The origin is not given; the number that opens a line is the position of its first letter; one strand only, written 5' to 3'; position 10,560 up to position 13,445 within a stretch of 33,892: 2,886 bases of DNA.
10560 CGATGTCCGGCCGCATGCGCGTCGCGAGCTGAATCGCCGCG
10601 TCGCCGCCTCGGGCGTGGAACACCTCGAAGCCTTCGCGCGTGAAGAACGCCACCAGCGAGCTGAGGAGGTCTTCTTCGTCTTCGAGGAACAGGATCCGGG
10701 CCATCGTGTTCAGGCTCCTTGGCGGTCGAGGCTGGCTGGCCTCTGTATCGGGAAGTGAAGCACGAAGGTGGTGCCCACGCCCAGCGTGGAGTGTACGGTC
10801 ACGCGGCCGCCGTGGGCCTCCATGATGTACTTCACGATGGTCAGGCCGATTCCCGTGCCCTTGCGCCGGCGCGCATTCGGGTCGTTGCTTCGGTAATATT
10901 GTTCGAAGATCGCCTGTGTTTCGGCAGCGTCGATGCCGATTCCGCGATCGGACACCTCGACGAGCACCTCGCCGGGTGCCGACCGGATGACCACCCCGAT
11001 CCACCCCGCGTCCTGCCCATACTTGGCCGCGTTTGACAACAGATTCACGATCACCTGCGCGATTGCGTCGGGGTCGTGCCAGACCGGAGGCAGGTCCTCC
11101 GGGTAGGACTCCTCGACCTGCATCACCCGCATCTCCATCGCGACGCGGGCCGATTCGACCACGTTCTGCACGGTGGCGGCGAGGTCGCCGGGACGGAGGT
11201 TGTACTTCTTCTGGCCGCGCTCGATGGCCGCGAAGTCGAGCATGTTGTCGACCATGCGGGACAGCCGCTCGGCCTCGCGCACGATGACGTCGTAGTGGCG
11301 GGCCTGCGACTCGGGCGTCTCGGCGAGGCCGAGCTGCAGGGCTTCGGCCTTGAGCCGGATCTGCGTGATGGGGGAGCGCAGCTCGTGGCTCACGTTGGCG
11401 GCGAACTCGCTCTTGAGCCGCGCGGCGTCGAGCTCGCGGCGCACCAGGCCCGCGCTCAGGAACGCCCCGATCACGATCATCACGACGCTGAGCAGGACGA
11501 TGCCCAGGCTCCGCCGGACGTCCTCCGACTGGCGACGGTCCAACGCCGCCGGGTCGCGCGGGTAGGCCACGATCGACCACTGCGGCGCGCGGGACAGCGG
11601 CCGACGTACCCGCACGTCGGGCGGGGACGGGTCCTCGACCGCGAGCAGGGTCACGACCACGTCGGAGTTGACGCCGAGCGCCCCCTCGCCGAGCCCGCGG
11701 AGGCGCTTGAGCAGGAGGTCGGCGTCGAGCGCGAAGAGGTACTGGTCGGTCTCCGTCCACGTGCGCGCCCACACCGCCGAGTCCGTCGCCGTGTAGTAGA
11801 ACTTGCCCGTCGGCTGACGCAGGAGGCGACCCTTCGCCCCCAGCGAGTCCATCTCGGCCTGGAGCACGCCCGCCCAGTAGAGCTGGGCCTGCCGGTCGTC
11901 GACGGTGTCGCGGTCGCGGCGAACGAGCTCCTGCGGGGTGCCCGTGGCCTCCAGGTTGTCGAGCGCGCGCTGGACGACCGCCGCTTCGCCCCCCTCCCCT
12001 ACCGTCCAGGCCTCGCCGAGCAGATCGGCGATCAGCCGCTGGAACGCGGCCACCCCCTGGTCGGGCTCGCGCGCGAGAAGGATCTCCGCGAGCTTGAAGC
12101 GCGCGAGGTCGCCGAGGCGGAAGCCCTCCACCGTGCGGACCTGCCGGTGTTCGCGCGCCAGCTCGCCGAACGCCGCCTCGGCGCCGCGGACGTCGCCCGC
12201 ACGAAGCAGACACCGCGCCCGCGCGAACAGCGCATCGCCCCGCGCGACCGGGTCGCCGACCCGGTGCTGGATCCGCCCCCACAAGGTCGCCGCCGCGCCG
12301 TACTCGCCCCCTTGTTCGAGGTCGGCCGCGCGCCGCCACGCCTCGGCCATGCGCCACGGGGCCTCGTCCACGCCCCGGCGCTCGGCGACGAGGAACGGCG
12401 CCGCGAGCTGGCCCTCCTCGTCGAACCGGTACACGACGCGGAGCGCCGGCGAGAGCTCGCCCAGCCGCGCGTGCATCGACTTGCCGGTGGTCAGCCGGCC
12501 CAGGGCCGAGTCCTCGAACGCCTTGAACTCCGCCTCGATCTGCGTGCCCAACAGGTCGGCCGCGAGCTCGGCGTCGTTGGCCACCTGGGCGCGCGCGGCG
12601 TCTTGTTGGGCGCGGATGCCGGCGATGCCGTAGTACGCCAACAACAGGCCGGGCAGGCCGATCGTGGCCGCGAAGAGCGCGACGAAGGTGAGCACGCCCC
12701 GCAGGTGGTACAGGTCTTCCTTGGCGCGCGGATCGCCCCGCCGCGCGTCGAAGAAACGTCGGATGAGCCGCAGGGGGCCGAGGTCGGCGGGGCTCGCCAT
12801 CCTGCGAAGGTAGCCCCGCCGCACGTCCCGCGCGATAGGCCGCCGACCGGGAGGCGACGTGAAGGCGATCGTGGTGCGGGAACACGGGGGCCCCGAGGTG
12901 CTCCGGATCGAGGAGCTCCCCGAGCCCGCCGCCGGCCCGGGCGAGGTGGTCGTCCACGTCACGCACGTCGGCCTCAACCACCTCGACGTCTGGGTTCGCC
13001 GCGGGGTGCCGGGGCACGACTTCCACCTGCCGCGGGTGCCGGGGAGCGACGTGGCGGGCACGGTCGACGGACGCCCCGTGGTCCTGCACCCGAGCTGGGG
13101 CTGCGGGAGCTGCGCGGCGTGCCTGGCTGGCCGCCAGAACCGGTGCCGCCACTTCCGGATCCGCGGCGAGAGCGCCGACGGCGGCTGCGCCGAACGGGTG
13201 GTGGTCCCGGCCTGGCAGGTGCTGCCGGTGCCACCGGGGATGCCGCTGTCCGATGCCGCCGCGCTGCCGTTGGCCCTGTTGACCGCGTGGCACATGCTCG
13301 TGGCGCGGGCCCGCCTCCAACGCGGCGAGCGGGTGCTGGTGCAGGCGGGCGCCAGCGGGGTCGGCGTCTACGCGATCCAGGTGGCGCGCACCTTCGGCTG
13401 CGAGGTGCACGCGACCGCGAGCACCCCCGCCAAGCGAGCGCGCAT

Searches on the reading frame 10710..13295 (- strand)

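Call 53: search_protein_families(library=pfam, proteins=[window:10710-13295:-], max_evalue=0.00001)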
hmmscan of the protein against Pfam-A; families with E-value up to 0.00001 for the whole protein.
window:10710-13295:- (861 aa): 2 families
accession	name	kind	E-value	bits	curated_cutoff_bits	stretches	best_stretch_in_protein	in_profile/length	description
PF02518.31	HATPase_c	-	1.9e-26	93.1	26.4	1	741-851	2-110/111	Histidine kinase-, DNA gyrase B-, and HSP90-like ATPase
PF00512.31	HisKA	-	2.5e-17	63.1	26.9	1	628-694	2-66/66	His Kinase A (phospho-acceptor) domain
